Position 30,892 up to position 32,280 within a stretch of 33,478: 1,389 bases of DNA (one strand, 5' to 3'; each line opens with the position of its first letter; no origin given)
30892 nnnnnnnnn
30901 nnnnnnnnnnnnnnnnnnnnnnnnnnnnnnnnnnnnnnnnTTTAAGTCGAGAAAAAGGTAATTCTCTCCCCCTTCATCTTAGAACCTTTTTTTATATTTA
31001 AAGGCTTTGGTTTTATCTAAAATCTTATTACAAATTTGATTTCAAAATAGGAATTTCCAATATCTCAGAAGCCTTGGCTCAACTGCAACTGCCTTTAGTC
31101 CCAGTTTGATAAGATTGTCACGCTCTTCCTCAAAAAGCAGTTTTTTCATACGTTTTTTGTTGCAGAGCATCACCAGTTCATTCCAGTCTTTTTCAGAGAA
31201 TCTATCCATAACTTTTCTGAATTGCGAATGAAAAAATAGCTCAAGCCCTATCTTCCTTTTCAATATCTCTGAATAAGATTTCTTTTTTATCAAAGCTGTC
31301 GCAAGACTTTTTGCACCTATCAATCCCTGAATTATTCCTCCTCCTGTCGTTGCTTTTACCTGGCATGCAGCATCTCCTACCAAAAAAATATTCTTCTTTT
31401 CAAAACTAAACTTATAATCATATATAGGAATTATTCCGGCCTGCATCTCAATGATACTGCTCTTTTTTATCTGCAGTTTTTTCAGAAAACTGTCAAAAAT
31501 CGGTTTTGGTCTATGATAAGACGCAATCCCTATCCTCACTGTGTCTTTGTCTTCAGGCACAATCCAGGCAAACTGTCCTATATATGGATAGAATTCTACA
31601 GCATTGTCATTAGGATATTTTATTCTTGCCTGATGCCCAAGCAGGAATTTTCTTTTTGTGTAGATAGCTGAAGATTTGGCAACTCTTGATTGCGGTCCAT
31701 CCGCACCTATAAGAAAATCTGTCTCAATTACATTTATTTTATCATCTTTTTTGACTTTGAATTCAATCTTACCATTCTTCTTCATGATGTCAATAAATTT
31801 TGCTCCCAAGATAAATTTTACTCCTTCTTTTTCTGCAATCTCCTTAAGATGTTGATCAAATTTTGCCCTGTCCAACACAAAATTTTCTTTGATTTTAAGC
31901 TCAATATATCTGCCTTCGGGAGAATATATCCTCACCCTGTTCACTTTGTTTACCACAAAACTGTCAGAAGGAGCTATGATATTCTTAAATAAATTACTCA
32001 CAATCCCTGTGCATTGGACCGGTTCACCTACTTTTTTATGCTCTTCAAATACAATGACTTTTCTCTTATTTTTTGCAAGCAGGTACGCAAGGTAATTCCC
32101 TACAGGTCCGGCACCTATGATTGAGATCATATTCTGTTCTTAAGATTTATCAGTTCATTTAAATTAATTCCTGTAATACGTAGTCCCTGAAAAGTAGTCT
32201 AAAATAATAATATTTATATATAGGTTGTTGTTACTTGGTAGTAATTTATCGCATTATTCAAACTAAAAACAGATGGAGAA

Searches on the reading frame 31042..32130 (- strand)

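Call 13: search_protein_families(library=pfam, proteins=[window:31042-32130:-], max_evalue=10)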
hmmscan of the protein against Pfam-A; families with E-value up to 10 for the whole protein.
window:31042-32130:- (362 aa): 16 families
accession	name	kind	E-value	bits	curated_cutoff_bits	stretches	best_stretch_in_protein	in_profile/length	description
PF01494.25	FAD_binding_3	-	4.8e-11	42.9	22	3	84-155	95-168/349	FAD binding domain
PF01266.30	DAO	-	5e-07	30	27.9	2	3-35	3-35/353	FAD dependent oxidoreductase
PF04820.20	Trp_halogenase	-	8.7e-07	28.6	21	1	75-280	144-354/458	Tryptophan halogenase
PF07992.20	Pyr_redox_2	-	1.4e-06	28.4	26.1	2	3-148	4-111/291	Pyridine nucleotide-disulphide oxidoreductase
PF13450.12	NAD_binding_8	-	2.7e-06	28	21.9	1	4-35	1-32/68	NAD(P)-binding Rossmann-like domain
PF03486.20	HI0933_like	-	3.3e-06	27.2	50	1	3-61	4-62/244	HI0933-like protein Rossmann domain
PF05834.18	Lycopene_cycl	-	7.2e-06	25.7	23.4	2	215-287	224-297/380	Lycopene cyclase protein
PF00070.33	Pyr_redox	-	0.00019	22.3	22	2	3-35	3-35/82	Pyridine nucleotide-disulphide oxidoreductase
PF02558.23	ApbA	-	0.0028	17.7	22.2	1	2-34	1-33/150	Ketopantoate reductase PanE/ApbA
PF01946.23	Thi4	-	0.0042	16.8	26.2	1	2-53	20-69/235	Thi4 family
PF13738.12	Pyr_redox_3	-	0.012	15.3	30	1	4-145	2-133/305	Pyridine nucleotide-disulphide oxidoreductase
PF01210.29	NAD_Gly3P_dh_N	-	0.018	15.5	23.1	1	2-56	2-56/158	NAD-dependent glycerol-3-phosphate dehydrogenase N-terminus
PF22578.2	GGR_cat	-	0.022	15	27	1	187-233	33-87/88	Geranylgeranyl reductase catalytic domain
PF18899.5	DUF5655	-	0.065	13.7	24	1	174-217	35-73/109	Domain of unknown function (DUF5655)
PF02254.24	TrkA_N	-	0.094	13.5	23.8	1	3-34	2-33/116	TrkA-N domain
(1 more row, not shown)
